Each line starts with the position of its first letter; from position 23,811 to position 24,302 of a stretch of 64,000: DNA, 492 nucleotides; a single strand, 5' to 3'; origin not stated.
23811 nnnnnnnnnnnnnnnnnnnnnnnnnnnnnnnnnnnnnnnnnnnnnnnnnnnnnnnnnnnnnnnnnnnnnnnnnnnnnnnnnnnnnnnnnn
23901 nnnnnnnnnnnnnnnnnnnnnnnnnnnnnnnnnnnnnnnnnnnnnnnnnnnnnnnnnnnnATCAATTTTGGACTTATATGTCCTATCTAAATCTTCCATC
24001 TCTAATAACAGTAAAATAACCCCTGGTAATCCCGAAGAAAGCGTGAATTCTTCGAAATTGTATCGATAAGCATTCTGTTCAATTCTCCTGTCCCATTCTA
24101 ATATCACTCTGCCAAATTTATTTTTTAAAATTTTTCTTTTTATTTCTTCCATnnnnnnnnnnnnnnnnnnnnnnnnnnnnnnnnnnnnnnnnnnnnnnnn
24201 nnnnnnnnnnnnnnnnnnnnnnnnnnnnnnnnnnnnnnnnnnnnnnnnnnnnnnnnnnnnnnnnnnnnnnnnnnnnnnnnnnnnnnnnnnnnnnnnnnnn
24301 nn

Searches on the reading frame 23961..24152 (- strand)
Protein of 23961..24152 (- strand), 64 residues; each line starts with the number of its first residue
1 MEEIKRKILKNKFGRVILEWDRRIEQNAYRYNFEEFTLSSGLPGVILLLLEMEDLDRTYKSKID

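Call 21: find_encoding_contigs(protein=window:23961-24152:-, flank=10000, max_places=10)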
Protein window:23961-24152:- (64 aa): 24 contigs read that carry it; 10 places shown.
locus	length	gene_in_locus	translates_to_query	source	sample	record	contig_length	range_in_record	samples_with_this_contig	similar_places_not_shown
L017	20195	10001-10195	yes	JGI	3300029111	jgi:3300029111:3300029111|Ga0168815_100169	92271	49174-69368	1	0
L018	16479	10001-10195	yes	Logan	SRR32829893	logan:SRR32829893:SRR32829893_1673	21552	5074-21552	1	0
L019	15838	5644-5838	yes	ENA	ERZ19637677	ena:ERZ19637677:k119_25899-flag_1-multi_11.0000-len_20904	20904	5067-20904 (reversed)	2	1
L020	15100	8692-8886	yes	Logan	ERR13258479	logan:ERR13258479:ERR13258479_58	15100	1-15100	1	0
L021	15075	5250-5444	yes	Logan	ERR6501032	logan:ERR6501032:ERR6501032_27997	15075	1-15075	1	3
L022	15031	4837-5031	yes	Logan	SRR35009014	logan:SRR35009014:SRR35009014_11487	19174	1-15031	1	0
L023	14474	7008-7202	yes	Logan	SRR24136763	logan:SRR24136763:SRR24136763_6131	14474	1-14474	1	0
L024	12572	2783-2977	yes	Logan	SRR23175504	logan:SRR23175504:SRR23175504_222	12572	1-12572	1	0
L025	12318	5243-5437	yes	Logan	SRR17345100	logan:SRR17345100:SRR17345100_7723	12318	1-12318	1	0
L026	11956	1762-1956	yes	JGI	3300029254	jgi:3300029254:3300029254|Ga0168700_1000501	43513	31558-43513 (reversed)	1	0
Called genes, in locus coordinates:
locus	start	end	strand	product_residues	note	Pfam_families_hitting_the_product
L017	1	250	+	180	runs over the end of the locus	PF03608:EII-GUT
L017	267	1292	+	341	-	PF03612:EIIBC-GUT_N, PF07663:EIIBC-GUT_C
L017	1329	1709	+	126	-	PF03829:PTSIIA_gutA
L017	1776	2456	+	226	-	PF00923:TAL_FSA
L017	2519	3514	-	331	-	PF00389:2-Hacid_dh, PF02826:2-Hacid_dh_C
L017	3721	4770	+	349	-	PF13303:PTS_EIIC_2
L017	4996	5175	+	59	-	PF02052:Gallidermin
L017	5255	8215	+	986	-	PF04738:Lant_dehydr_N, PF14028:Lant_dehydr_C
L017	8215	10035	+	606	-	PF00005:ABC_tran, PF02463:SMC_N (weak), PF13555:AAA_29 (weak), PF13304:AAA_21 (faint)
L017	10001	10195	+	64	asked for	-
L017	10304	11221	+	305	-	PF05147:LANC_like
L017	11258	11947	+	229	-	PF00072:Response_reg, PF00486:Trans_reg_C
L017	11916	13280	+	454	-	PF00512:HisKA, PF02518:HATPase_c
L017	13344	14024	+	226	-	PF00005:ABC_tran, PF13304:AAA_21 (weak)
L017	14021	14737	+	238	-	-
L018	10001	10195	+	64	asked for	-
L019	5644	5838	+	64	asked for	-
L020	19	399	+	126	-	PF03829:PTSIIA_gutA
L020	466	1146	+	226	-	PF00923:TAL_FSA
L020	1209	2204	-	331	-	PF00389:2-Hacid_dh, PF02826:2-Hacid_dh_C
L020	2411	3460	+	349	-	PF13303:PTS_EIIC_2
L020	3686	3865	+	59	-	PF02052:Gallidermin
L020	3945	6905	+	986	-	PF04738:Lant_dehydr_N, PF14028:Lant_dehydr_C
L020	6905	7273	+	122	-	-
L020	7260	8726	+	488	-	PF00005:ABC_tran, PF02463:SMC_N, PF13555:AAA_29 (weak), PF13304:AAA_21 (faint)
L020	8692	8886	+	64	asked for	-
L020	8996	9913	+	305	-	PF05147:LANC_like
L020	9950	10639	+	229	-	PF00072:Response_reg, PF00486:Trans_reg_C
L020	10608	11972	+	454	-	PF00512:HisKA, PF02518:HATPase_c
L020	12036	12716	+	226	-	PF00005:ABC_tran, PF13304:AAA_21 (weak)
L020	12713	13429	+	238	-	-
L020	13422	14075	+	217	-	-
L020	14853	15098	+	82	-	?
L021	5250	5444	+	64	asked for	-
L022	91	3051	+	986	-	PF04738:Lant_dehydr_N, PF14028:Lant_dehydr_C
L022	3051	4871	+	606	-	PF00005:ABC_tran, PF02463:SMC_N (weak), PF13555:AAA_29 (weak), PF13304:AAA_21 (faint)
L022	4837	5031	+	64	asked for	-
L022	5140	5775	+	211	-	PF05147:LANC_like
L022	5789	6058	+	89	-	PF05147:LANC_like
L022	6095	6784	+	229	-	PF00072:Response_reg, PF00486:Trans_reg_C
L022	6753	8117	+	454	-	PF00512:HisKA, PF02518:HATPase_c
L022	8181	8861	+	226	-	PF00005:ABC_tran, PF13304:AAA_21 (weak)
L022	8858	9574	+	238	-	-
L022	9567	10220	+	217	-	-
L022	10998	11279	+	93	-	PF01381:HTH_3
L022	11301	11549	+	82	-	-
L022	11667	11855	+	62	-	-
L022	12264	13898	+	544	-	PF00496:SBP_bac_5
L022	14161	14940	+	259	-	PF02463:SMC_N (faint), PF00005:ABC_tran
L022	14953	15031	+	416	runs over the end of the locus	PF19295:SufBD_N (weak), PF01458:SUFBD_core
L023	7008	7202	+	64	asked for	-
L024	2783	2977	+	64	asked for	-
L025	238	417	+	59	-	PF02052:Gallidermin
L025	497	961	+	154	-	PF04738:Lant_dehydr_N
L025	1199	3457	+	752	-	PF04738:Lant_dehydr_N, PF14028:Lant_dehydr_C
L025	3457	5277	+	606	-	PF00005:ABC_tran, PF02463:SMC_N (weak), PF13555:AAA_29 (weak), PF13304:AAA_21 (faint)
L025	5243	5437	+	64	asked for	-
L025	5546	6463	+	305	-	PF05147:LANC_like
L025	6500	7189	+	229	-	PF00072:Response_reg, PF00486:Trans_reg_C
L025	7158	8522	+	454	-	PF00512:HisKA, PF02518:HATPase_c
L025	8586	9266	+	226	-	PF00005:ABC_tran, PF13304:AAA_21 (weak)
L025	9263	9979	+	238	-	-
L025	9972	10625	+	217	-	-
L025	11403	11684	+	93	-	PF01381:HTH_3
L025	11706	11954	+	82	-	-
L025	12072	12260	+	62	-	-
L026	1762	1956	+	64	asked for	-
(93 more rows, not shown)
